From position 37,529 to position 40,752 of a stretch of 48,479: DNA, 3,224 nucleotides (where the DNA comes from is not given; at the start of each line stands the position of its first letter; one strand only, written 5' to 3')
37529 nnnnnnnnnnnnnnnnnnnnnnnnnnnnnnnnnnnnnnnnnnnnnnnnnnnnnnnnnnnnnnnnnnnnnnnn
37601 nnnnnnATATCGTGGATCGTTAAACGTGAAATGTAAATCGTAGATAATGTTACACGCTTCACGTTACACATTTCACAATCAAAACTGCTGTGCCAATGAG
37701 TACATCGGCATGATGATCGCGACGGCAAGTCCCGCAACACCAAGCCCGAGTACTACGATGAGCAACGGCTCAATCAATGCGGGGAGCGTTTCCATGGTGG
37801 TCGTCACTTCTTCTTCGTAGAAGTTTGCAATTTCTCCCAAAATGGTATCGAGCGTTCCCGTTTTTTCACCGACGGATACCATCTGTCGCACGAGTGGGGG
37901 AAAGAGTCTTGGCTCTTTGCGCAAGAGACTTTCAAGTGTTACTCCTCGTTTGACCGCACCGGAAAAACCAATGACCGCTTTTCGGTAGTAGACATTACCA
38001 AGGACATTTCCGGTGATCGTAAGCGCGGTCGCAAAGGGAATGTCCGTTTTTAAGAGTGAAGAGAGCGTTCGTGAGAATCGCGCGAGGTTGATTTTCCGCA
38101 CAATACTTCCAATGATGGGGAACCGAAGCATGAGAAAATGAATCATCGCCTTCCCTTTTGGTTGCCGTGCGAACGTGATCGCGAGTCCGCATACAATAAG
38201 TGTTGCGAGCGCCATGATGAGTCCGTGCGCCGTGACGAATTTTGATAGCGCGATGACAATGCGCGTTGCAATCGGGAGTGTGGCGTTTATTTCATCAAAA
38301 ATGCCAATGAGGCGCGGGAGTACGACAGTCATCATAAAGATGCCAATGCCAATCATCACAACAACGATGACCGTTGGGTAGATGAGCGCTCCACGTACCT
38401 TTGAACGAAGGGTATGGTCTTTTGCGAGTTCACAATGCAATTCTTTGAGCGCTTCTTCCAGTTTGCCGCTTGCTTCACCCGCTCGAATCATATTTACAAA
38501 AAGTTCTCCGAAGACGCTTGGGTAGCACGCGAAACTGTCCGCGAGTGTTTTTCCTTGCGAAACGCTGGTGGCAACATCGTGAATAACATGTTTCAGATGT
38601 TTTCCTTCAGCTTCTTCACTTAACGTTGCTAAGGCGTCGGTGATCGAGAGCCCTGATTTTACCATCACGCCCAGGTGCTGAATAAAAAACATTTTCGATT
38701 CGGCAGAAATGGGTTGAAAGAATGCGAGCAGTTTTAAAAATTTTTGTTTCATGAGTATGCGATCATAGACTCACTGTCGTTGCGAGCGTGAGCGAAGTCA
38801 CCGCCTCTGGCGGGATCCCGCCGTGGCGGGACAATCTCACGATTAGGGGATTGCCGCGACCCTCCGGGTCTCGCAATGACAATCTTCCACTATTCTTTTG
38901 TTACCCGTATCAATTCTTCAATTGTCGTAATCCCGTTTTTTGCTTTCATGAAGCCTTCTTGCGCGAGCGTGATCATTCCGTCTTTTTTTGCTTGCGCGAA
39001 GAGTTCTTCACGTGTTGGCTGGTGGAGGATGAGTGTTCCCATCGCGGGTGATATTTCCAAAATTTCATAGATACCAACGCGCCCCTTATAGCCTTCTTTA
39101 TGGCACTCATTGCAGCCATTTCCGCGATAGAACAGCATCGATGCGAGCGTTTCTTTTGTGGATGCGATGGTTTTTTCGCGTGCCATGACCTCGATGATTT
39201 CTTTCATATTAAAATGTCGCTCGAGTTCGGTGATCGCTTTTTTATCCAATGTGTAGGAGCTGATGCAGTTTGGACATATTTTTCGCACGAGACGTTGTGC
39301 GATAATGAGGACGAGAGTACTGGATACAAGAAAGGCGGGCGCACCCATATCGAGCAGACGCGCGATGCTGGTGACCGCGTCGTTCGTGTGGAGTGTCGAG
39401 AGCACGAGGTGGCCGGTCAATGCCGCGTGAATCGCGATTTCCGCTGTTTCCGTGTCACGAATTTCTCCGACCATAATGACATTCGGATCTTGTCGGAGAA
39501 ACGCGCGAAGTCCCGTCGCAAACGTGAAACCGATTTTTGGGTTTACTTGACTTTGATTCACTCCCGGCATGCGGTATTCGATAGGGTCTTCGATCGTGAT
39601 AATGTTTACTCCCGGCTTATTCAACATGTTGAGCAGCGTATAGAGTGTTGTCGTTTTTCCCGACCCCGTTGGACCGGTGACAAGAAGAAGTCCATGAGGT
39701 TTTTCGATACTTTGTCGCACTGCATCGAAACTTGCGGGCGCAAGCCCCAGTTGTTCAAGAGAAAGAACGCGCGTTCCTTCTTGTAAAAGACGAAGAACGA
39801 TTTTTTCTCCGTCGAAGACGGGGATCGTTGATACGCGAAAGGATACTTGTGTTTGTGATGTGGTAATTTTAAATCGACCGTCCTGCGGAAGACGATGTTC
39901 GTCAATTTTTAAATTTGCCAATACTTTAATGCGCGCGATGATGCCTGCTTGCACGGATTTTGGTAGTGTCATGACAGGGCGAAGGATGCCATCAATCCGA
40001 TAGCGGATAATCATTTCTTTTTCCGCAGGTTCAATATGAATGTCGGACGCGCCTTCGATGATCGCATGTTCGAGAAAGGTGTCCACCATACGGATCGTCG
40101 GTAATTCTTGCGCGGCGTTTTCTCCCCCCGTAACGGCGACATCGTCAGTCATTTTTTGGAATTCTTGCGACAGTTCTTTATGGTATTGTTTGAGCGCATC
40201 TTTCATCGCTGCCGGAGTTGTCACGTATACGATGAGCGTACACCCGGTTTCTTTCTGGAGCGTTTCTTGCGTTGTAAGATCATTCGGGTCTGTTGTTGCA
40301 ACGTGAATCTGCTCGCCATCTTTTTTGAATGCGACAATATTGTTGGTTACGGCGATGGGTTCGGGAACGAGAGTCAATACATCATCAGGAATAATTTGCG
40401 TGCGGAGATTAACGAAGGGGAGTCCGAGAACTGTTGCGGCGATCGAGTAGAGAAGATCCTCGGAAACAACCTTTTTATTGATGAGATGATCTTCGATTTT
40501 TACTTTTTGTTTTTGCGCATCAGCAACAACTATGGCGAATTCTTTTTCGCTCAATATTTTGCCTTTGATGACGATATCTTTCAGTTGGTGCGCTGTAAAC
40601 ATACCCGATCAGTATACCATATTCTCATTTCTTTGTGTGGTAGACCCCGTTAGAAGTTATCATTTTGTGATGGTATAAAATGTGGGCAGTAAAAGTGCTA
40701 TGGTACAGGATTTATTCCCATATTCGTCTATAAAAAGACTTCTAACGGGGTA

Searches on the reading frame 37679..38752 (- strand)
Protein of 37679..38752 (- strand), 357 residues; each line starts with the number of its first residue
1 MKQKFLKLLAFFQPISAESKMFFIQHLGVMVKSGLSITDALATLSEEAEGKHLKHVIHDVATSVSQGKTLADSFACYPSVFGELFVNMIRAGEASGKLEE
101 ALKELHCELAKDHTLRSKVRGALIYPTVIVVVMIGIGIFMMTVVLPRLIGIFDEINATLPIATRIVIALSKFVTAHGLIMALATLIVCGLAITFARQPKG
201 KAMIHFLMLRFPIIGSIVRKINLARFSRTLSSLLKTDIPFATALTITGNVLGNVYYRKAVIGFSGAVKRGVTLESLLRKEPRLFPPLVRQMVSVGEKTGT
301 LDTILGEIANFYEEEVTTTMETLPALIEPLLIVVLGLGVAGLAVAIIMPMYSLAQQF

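Call 10: search_protein_families(library=pfam, proteins=[window:37679-38752:-], max_evalue=0.01)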
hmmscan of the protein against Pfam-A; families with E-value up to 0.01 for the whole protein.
window:37679-38752:- (357 aa): 1 family
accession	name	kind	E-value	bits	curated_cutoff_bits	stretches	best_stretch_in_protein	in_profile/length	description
PF00482.28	T2SSF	-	3.6e-56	188.9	25.2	2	23-146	1-125/125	Type II secretion system (T2SS), protein F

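Call 39: find_homologous_proteins(query=window:37679-38752:-, max_evalue=1e-30)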
Query window:37679-38752:- (357 aa): 3393 proteins with E <= 1e-30 among 8000 candidates; the best 120 are listed.
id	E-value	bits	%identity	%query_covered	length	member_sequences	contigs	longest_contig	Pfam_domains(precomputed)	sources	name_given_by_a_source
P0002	1.3e-221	753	100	100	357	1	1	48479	PF00482.29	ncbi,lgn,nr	ncbi:MAG: type II secretion system F family protein [bacterium]|nr:type II secretion system F family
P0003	2.0e-161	555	74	100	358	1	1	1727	PF00482.29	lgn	-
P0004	4.8e-153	528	71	100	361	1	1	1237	PF00482.29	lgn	-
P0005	4.8e-150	518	69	100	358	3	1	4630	PF00482.29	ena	-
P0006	9.5e-150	517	69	99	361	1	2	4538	PF00482.29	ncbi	-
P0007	8.2e-143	494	66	99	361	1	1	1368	PF00482.29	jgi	jgi:type IV pilus assembly protein PilC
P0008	6.5e-142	491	69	94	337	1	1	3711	PF00482.29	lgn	-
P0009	1.1e-138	480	67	94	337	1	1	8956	PF00482.29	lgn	-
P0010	1.4e-138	480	65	100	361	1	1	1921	PF00482.29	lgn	-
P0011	6.0e-110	386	51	99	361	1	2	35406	PF00482.29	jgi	-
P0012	1.3e-108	382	50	99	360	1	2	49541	PF00482.29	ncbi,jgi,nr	ncbi:type II secretion system F family protein [Candidatus Parcubacteria bacterium]|nr:MAG: type II 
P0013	3.1e-108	380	50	99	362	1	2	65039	PF00482.29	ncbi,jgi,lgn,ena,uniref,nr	ncbi:MAG: hypothetical protein COT81_00360 [Candidatus Buchananbacteria bacterium CG10_big_fil_rev_8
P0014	6.8e-108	379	51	96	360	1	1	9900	PF00482.29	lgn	-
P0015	2.7e-107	377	50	97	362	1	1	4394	PF00482.29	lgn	-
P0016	3.3e-107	377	49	96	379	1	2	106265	PF00482.29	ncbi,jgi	jgi:type IV pilus assembly protein PilC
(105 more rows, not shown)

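Call 40: find_encoding_contigs(protein=P0009, flank=10000, max_places=3)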
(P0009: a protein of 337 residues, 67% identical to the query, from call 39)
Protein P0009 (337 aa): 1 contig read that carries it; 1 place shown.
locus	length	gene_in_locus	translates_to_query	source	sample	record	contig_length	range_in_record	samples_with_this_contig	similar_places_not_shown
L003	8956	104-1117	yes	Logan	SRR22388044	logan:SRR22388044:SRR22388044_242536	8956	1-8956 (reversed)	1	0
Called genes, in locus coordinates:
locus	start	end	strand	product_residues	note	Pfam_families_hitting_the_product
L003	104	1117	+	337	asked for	PF00482:T2SSF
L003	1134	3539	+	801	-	PF07963:N_methyl, PF13620:CarboxypepD_reg (weak), PF17802:SpaA (faint), PF13385:Laminin_G_3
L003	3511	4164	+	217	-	-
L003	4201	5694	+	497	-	-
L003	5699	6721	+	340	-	PF11104:PilM_2, PF14450:FtsA, PF06723:MreB_Mbl (weak)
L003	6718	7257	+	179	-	-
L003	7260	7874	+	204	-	-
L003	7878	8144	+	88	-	-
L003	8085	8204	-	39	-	-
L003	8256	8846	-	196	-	PF00334:NDK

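Call 41: find_encoding_contigs(protein=P0005, flank=10000, max_places=3)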
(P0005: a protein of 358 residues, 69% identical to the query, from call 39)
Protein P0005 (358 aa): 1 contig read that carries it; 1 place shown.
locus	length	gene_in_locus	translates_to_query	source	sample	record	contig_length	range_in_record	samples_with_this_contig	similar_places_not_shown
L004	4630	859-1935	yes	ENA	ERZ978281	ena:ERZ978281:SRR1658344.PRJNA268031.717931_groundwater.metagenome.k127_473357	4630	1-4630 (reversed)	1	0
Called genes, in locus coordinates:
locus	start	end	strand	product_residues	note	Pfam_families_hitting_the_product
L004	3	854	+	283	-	?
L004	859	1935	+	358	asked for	PF00482:T2SSF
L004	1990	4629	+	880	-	?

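Call 42: find_encoding_contigs(protein=P0006, flank=10000, max_places=3)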
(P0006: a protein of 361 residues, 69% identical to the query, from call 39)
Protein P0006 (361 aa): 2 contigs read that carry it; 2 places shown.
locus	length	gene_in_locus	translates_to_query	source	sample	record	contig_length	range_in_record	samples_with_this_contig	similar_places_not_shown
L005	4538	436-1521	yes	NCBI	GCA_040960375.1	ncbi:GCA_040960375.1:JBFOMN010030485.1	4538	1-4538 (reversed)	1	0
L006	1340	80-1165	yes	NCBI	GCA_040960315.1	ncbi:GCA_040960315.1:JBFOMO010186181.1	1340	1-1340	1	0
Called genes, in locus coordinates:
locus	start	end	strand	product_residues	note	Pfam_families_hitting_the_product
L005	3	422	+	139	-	?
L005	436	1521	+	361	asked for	PF00482:T2SSF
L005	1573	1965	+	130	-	PF13366:PDDEXK_3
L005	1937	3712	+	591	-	PF07963:N_methyl (faint), PF13620:CarboxypepD_reg (weak)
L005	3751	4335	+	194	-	-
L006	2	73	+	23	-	?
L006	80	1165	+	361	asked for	PF00482:T2SSF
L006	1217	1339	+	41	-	?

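Call 43: find_encoding_contigs(protein=P0008, flank=10000, max_places=3)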
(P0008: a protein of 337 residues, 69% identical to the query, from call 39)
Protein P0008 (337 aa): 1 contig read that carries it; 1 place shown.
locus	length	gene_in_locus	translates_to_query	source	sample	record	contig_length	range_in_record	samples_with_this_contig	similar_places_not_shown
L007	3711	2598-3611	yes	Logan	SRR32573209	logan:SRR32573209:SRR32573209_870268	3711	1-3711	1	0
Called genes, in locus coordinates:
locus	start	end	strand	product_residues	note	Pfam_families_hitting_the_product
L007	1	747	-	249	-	?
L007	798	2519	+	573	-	PF05157:MshEN, PF00437:T2SSE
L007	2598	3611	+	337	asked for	PF00482:T2SSF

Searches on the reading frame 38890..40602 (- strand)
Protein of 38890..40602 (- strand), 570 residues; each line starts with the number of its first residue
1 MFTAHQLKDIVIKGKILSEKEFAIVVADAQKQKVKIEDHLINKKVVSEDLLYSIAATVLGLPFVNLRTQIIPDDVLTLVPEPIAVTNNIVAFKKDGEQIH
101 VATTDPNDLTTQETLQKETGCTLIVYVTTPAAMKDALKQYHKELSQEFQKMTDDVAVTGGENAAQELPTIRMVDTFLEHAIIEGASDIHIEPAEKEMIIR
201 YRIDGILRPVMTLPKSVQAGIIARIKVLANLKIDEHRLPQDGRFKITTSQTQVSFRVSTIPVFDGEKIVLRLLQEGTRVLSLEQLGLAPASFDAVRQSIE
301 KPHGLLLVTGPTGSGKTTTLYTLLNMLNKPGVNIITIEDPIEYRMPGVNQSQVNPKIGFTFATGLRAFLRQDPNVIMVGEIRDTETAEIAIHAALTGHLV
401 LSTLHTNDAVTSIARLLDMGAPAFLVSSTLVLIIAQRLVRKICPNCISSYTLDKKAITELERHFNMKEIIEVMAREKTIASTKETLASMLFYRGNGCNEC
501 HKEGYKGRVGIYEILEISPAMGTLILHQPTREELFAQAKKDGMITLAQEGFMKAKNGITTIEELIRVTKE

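Call 26: search_protein_families(library=pfam, proteins=[window:38890-40602:-], max_evalue=0.01)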
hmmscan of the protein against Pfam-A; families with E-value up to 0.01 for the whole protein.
window:38890-40602:- (570 aa): 13 families
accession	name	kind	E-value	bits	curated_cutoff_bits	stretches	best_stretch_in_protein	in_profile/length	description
PF00437.27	T2SSE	-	7.5e-135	449.8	24.9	1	164-566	3-370/370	Type II/IV secretion system protein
PF05157.20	MshEN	-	1.6e-14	54.1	23.1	1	59-142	1-85/90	MshEN domain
PF13401.12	AAA_22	-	3.8e-05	24.4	27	1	302-337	4-39/130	AAA domain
PF20720.3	nSTAND3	-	7.4e-05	22.9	27.2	1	293-341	8-55/155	Novel STAND NTPase 3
PF13191.12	AAA_16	-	0.0002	22.3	32.6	1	302-417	24-124/167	AAA ATPase domain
PF13604.12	AAA_30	-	0.00023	21.4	27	1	293-335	8-50/191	AAA domain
PF25199.1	nSTAND_NTPase5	-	0.00036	20.8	34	1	296-343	34-82/145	Novel STAND NTPase 5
PF03215.21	Rad17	-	0.0014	19.1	23.8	1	301-350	43-89/186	Rad17 P-loop domain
PF13086.12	AAA_11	-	0.0015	18.8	27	1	293-336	8-43/257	AAA domain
PF13476.12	AAA_23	-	0.0036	18.4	27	0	297-321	13-37/201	AAA domain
PF13555.12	AAA_29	-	0.005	17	27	0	292-323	12-42/61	P-loop containing region of AAA domain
PF13245.12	AAA_19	-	0.008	16.8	25.1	0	302-331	10-39/134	AAA domain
PF04851.21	ResIII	-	0.0098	16.3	22.5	0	293-330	13-50/164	Type III restriction enzyme, res subunit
